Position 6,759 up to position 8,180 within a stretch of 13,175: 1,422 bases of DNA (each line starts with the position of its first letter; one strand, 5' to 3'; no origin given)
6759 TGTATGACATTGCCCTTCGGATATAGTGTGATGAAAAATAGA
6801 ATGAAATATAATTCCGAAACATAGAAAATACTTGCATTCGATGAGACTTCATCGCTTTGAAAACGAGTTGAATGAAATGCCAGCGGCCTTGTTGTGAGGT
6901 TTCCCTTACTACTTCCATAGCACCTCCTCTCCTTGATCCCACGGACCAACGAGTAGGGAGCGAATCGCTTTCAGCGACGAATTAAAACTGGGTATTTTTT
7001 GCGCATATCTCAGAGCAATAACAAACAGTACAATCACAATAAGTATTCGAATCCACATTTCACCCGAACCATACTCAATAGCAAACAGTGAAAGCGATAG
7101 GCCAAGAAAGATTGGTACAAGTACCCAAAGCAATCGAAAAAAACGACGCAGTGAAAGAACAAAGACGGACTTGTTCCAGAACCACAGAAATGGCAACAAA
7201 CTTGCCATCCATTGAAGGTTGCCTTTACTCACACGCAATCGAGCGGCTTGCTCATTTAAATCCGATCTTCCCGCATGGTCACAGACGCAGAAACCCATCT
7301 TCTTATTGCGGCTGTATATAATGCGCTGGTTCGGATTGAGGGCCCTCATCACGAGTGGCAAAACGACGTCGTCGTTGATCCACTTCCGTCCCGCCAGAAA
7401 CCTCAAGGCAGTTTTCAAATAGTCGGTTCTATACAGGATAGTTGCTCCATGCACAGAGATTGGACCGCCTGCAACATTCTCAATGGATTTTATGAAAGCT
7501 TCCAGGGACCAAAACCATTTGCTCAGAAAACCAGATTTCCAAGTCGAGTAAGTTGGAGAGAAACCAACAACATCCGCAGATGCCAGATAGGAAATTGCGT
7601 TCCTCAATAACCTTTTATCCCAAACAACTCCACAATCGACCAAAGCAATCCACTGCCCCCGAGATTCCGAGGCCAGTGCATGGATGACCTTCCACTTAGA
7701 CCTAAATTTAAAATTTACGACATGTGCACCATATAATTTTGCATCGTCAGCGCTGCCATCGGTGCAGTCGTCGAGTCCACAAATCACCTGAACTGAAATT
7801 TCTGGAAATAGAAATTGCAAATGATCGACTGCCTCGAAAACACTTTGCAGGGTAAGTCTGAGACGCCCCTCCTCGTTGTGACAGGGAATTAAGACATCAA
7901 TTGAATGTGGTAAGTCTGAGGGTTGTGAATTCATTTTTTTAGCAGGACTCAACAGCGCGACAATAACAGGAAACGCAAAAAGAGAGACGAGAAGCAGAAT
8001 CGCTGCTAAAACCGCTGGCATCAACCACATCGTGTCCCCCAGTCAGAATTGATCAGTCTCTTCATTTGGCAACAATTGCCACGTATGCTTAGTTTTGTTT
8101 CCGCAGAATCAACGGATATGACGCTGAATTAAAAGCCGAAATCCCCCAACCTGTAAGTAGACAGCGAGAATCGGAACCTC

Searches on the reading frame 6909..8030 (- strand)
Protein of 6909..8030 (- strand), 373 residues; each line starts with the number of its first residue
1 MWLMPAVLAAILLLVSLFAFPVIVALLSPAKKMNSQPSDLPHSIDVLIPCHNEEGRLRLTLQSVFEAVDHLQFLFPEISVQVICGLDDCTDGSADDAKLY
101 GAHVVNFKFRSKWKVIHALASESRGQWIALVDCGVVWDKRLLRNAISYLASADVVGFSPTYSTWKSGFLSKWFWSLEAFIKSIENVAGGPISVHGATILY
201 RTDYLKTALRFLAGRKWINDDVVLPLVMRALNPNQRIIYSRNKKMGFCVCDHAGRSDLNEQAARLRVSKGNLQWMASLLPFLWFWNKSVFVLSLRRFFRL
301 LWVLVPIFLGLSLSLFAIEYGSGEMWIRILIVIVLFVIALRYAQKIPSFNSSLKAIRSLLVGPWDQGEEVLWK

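Call 5: search_protein_families(library=pfam, proteins=[window:6909-8030:-], max_evalue=0.01)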
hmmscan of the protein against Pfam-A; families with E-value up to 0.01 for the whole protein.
window:6909-8030:- (373 aa): 2 families
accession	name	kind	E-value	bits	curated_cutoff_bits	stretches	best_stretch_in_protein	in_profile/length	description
PF00535.33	Glycos_transf_2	-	9.9e-09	35.8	23.3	1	46-171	2-127/168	Glycosyl transferase family 2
PF13641.12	Glyco_tranf_2_3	-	3e-07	31.1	27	1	44-226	3-192/230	Glycosyltransferase like family 2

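Call 6: search_protein_families(library=ncbifam, proteins=[window:6909-8030:-], max_evalue=0.01)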
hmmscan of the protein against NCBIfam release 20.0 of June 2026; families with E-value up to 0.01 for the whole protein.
window:6909-8030:- (373 aa): 2 families
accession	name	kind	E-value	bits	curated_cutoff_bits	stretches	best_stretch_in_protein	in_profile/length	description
NF041865.1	EpsU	equivalog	1.6e-05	24.1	700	1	20-108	17-99/394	exopolysaccharide biosynthesis GT2 family glycosyltransferase EpsU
TIGR03937.1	PgaC_IcaA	equivalog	0.0036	16.3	422.3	0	3-127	7-128/407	poly-beta-1,6-N-acetyl-D-glucosamine synthase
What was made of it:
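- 6178..8030 (-): Further operon members, conserved in all related loci: a hexapeptide-repeat acetyltransferase (6178-6942) and a membrane GT2 (6909-8030). Pfam and NCBIfam (calls 5, 6).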
